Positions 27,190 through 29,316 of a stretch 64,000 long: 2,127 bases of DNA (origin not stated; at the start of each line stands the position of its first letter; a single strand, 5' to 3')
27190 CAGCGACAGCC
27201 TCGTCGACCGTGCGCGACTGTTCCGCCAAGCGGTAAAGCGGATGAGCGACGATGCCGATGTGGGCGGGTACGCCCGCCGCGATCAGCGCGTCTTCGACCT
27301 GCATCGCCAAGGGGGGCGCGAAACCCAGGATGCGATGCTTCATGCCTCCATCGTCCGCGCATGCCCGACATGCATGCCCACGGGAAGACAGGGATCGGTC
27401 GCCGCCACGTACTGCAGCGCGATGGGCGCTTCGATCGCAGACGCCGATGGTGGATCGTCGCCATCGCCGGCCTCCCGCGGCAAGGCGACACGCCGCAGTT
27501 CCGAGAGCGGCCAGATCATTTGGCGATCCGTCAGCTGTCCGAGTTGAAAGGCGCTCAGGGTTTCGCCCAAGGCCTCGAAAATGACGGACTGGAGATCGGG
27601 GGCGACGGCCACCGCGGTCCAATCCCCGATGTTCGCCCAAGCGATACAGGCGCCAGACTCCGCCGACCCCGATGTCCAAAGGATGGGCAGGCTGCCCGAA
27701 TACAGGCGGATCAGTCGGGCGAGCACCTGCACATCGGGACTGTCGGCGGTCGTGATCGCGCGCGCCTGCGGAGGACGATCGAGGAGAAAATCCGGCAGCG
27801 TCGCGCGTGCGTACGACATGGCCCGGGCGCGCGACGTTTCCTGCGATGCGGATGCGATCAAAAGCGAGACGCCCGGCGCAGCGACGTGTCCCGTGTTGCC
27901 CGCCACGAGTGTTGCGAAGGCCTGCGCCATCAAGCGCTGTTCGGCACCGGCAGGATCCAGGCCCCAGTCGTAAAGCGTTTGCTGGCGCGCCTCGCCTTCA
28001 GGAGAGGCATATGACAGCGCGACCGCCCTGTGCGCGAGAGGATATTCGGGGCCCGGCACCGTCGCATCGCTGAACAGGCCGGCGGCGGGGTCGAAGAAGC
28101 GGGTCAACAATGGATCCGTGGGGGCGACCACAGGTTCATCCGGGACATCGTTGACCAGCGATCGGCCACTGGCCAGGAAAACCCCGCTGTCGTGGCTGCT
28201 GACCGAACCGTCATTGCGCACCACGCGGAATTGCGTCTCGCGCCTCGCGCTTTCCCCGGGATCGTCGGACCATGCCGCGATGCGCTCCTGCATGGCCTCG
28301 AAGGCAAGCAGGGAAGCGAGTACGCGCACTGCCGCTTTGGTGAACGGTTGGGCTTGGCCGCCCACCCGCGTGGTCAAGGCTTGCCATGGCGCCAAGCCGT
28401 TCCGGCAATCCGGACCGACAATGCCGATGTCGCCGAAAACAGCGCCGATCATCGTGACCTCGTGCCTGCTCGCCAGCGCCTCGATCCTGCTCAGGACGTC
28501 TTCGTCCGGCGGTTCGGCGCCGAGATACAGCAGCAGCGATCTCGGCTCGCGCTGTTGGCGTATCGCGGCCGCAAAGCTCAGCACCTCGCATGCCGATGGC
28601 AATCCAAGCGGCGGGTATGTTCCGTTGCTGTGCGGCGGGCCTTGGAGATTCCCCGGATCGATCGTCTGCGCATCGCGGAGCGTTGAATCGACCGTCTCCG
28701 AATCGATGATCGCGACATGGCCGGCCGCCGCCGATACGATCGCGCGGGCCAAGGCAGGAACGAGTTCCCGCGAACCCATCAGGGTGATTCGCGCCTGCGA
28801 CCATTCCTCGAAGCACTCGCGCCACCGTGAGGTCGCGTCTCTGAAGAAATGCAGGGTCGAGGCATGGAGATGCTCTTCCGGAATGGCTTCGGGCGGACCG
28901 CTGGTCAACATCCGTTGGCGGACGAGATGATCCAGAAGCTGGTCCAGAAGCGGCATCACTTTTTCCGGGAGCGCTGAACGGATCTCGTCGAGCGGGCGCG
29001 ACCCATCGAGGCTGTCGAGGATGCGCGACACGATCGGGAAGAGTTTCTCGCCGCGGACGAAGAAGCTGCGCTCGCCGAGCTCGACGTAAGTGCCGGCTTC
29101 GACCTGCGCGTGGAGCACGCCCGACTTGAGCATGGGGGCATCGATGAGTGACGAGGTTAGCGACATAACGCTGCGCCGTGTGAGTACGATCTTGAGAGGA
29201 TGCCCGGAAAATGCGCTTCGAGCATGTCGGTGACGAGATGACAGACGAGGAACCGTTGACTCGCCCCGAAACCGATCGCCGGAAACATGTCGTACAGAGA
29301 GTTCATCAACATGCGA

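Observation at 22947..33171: Complete thiopeptide (pyritide)-type RiPP gene cluster in a Xanthomonadales-like chromosome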

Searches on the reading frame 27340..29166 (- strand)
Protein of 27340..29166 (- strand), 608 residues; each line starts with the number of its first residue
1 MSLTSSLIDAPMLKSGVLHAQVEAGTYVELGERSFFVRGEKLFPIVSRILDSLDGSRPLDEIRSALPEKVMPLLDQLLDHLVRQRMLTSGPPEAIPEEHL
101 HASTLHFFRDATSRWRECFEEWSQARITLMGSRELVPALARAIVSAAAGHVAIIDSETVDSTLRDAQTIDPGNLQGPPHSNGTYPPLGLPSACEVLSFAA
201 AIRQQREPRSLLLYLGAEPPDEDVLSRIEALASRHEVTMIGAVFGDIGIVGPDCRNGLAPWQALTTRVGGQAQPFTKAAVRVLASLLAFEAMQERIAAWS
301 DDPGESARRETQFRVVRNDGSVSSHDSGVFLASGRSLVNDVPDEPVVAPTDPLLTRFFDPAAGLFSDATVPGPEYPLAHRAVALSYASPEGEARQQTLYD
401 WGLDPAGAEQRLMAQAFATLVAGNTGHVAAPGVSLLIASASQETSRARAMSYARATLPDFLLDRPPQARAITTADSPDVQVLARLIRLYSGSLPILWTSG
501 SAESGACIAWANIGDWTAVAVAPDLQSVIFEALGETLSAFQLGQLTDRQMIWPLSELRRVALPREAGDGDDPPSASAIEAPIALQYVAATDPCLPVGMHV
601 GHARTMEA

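Call 10: search_protein_families(library=pfam, proteins=[window:27340-29166:-], max_evalue=0.01)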
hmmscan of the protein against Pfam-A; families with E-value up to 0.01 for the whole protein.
window:27340-29166:- (608 aa): 1 family
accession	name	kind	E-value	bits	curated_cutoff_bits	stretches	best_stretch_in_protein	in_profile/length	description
PF06055.17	ExoD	-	0.0071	16.2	23.8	0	428-511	46-130/180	Exopolysaccharide synthesis, ExoD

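Call 11: search_protein_families(library=ncbifam, proteins=[window:27340-29166:-], max_evalue=0.01)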
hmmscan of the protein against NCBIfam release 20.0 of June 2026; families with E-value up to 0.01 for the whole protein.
window:27340-29166:- (608 aa): 0 families

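Call 39: search_protein_families(library=ncbifam, proteins=[window:27340-29166:-], max_evalue=10)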
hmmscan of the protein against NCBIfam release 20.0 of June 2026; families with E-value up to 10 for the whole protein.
window:27340-29166:- (608 aa): 0 families

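Call 40: search_solved_structures(query=window:27340-29166:-, max_evalue=10)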
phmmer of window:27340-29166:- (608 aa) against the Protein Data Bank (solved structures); distinct sequences matched with E-value up to 10: 5.
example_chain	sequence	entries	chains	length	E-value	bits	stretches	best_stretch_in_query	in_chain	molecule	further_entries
8t19_A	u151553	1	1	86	0.014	17.1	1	12-82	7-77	PbtF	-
5l0p_A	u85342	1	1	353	0.98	11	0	73-120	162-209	Transcription factor ETV6, Transcription factor ETV6, Transcription factor ETV6, Ferric up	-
9o0h_B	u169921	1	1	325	1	10.9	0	73-120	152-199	Transcription factor ETV6,Non-receptor tyrosine-protein kinase TNK1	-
7n2b_A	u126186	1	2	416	1.9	10.1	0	73-120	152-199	Transcription factor ETV6,Transcription factor ETV6,Transcription factor ETV6,3TEL-rigid-D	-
9e4q_A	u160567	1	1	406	1.9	10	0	73-120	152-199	Transcription factor ETV6,DARPin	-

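Call 44: search_solved_structures(query=A2, max_evalue=10, show_alignments=2)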
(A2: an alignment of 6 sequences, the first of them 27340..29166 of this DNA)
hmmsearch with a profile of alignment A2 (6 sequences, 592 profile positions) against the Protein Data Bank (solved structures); distinct sequences matched with E-value up to 10: 4.
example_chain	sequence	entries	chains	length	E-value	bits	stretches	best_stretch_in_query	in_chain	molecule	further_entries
8t19_A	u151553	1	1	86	8.6e-07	31.1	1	10-83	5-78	PbtF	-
5svb_C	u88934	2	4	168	0.14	13.9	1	311-362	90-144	Acetone carboxylase gamma subunit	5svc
5m45_C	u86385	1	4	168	0.32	12.7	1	327-362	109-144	Acetone carboxylase gamma subunit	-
9h3g_BV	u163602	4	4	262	0.65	11.7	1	361-465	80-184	Small ribosomal subunit protein eS1y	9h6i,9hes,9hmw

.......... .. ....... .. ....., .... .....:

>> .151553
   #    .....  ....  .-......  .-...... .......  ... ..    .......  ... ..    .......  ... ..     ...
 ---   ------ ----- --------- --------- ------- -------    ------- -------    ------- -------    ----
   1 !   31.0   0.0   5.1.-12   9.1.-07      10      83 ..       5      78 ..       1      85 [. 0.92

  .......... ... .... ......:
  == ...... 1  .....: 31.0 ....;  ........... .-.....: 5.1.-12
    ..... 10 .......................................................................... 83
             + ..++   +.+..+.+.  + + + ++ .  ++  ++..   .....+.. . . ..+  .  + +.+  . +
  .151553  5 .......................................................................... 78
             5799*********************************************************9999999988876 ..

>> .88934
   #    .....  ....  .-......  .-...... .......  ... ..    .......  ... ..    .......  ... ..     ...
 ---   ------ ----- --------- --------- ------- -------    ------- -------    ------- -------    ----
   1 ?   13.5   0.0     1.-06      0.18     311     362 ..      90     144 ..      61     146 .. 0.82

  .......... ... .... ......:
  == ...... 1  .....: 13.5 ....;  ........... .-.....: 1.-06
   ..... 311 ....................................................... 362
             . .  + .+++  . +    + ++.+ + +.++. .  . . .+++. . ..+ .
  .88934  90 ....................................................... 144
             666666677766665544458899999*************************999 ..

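Call 50: find_homologous_proteins(query=window:27340-29166:-)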
Query window:27340-29166:- (608 aa): 12 proteins with E <= 0.001 among 8000 candidates.
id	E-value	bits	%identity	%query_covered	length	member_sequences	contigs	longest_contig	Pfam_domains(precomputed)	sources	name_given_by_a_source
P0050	0.0e+0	1345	100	100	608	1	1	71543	-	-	-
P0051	0.0e+0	1242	92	100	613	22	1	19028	-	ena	-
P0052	0.0e+0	1114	84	100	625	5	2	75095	-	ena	-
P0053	0.0e+0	1076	82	98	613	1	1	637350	-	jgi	-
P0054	4.0e-215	734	59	100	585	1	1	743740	-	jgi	jgi:hypothetical protein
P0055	5.4e-200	684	57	99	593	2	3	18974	-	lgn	-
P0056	1.9e-182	626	53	99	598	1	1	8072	-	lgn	-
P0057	3.1e-182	625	55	99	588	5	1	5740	-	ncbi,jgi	jgi:hypothetical protein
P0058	5.9e-180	618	54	99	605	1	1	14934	-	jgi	jgi:hypothetical protein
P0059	1.9e-152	527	60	70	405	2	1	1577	-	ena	-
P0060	4.1e-118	414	42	99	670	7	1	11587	-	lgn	-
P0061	6.5e-118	413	40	92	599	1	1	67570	-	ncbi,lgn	-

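Call 58: predict_structure(alignment_id=A3)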
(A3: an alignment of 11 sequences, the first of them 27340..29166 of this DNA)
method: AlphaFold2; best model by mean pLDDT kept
length: 608 residues; sequences in the alignment: 11
mean_pLDDT: 68.6   pTM: 0.41
mean pLDDT of the five models: 68.6, 67.7, 64.6, 60.1, 56.3
residues with pLDDT >= 90: 62; 70-90: 291; 50-70: 106; < 50: 149
segments of 3 or more residues with pLDDT < 50: 1-6, 16-34, 89-96, 98-105, 157-185, 339-348, 350-356, 358-363, 367-382, 386-405, 566-580
pLDDT, mean of each block of 10 residues (from residue 1): 45 50 35 48 70 72 83 78 56 47 45 63 88 86 81 64 32 31 49 85 86 90 89 91 87 86 77 68 82 74 70 77 70 59 40 47 46 38 48 45 51 70 75 85 88 88 86 75 69 86 89 90 89 82 78 88 56 35 71 75 78
secondary structure, 60 per line:
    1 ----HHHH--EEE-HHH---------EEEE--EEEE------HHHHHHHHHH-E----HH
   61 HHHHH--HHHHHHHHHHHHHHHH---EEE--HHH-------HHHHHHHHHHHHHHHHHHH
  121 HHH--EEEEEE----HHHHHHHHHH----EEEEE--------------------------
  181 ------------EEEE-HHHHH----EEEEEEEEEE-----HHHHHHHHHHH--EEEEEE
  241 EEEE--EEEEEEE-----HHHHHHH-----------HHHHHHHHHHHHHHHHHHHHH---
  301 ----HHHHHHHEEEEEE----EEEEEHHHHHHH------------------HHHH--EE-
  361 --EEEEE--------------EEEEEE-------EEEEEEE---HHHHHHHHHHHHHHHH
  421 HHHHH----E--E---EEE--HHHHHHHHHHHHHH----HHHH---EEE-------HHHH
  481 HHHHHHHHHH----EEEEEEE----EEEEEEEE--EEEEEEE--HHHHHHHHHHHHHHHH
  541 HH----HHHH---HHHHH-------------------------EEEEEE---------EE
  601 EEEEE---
elements in order: H5-8 E11-13 E27-30 E33-36 H43-52 H59-65 H68-83 E87-89 H102-123 E126-131 H136-145 E150-154 E193-196 H198-202 E207-216 H222-232 E235-244 E247-253 H259-265 H277-297 H305-311 E312-317 E322-326 H327-333 H352-355 E363-367 E382-387 E395-401 H405-425 E437-439 H442-455 H460-463 E467-469 H477-490 E495-501 E506-513 E516-522 H525-542 H547-550 H554-558 E584-589 E599-605

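Call 61: find_encoding_contigs(protein=P0053, flank=10000, max_places=2)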
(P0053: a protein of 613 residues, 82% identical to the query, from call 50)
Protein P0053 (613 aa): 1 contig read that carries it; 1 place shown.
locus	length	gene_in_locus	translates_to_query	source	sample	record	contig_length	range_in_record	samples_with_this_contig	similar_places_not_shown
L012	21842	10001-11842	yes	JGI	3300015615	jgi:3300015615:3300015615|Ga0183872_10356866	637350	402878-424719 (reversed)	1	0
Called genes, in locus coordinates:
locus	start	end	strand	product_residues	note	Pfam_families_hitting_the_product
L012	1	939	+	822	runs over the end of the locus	PF07676:PD40 (faint), PF26550:Tricorn_2nd (faint), PF00930:DPPIV_N, PF26549:Tricorn_N (weak), PF01738:DLH (weak), PF02129:Peptidase_S15, PF20434:BD-FAE (weak), PF00326:Peptidase_S9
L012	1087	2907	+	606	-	PF08019:EptA_B_N, PF00884:Sulfatase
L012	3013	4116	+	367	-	PF01467:CTP_transf_like, PF00293:NUDIX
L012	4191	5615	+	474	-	PF18127:NAMPT_N, PF04095:NAPRTase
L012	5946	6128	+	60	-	PF19409:Thiopep_pre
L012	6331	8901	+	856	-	PF04738:Lant_dehydr_N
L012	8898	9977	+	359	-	-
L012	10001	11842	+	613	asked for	-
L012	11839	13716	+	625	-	PF02624:YcaO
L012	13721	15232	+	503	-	-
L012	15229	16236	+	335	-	PF14028:Lant_dehydr_C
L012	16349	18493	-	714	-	PF26549:Tricorn_N, PF01738:DLH (faint), PF20434:BD-FAE (faint), PF00326:Peptidase_S9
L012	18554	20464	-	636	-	-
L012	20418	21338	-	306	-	PF00005:ABC_tran, PF13304:AAA_21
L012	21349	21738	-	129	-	PF00392:GntR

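Call 62: find_encoding_contigs(protein=P0052, flank=10000, max_places=2)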
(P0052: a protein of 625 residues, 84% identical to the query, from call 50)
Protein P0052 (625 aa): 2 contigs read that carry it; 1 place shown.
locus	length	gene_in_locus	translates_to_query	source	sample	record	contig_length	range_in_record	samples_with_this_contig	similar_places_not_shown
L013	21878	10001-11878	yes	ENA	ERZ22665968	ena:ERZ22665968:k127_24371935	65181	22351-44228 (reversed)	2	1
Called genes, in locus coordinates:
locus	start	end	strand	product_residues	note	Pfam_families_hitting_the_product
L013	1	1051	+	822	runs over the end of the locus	PF26549:Tricorn_N (faint), PF26550:Tricorn_2nd (faint), PF00930:DPPIV_N, PF01738:DLH (weak), PF02129:Peptidase_S15, PF20434:BD-FAE (weak), PF00326:Peptidase_S9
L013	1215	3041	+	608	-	PF08019:EptA_B_N, PF00884:Sulfatase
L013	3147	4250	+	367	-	PF01467:CTP_transf_like, PF00293:NUDIX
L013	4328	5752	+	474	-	PF18127:NAMPT_N, PF04095:NAPRTase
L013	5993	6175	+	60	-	PF19409:Thiopep_pre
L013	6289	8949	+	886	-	PF04738:Lant_dehydr_N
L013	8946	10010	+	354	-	-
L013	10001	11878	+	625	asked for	-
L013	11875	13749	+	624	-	PF02624:YcaO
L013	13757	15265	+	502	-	-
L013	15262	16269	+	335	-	PF14028:Lant_dehydr_C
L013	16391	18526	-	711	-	PF26549:Tricorn_N (weak), PF01738:DLH (weak), PF00326:Peptidase_S9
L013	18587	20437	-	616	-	-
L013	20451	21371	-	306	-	PF00005:ABC_tran, PF13304:AAA_21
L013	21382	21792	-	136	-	PF00392:GntR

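Call 63: fold_search(model_id=the predicted structure, library=pdb)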
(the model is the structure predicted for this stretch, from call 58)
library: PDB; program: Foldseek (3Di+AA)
matches with E <= 10: 1212; with E <= 0.001: 67
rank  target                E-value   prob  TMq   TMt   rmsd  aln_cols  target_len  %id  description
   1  4v1v_A                3.0e-12  1.00  0.21  0.18  25.5       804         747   12  Heterocyclase in complex with substrate and Cofactor (released 2015-01-14)
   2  4bs9                  2.9e-11  1.00  0.22  0.19  25.1       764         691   12  Structure of the heterocyclase TruD (released 2013-11-06)
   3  4v1t_B                3.1e-11  1.00  0.21  0.18  25.3       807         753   12  Heterocyclase in complex with substrate and Cofactor (released 2015-01-14)
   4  4v1u_B                5.9e-11  1.00  0.23  0.19  25.3       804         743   12  Heterocyclase in complex with substrate and Cofactor (released 2015-01-14)
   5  4v1v_B                5.9e-11  1.00  0.21  0.18  25.1       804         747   11  Heterocyclase in complex with substrate and Cofactor (released 2015-01-14)
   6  4v1u_A                1.5e-10  1.00  0.21  0.18  25.0       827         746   11  Heterocyclase in complex with substrate and Cofactor (released 2015-01-14)
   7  4v1t_A                1.8e-10  1.00  0.21  0.18  25.7       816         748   11  Heterocyclase in complex with substrate and Cofactor (released 2015-01-14)
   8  3h5n_A                4.5e-08  1.00  0.23  0.37  13.7       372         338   13  Crystal structure of E. coli MccB + ATP (released 2009-06-16)
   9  3h9q_D                9.1e-08  1.00  0.24  0.39  13.4       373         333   13  Crystal structure of E. coli MccB + SeMet MccA (released 2009-06-16)
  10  3h5n_D                1.3e-07  1.00  0.23  0.37  13.1       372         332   13  Crystal structure of E. coli MccB + ATP (released 2009-06-16)
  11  3h9j_C                1.6e-07  1.00  0.23  0.37  14.0       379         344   13  Crystal structure of E. coli MccB + AMPCPP + SeMeT MccA (released 2009-06-16)
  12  3h9j_B                1.8e-07  1.00  0.23  0.36  13.6       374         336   12  Crystal structure of E. coli MccB + AMPCPP + SeMeT MccA (released 2009-06-16)
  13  3h9j_A                2.0e-07  1.00  0.23  0.37  13.3       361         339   12  Crystal structure of E. coli MccB + AMPCPP + SeMeT MccA (released 2009-06-16)
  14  3h9g_C                2.1e-07  1.00  0.23  0.37  13.6       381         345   13  Crystal structure of E. coli MccB + MccA-N7isoASN (released 2009-06-16)
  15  3h5a_A                2.5e-07  1.00  0.23  0.36  13.9       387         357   11  Crystal structure of E. coli MccB (released 2009-06-16)
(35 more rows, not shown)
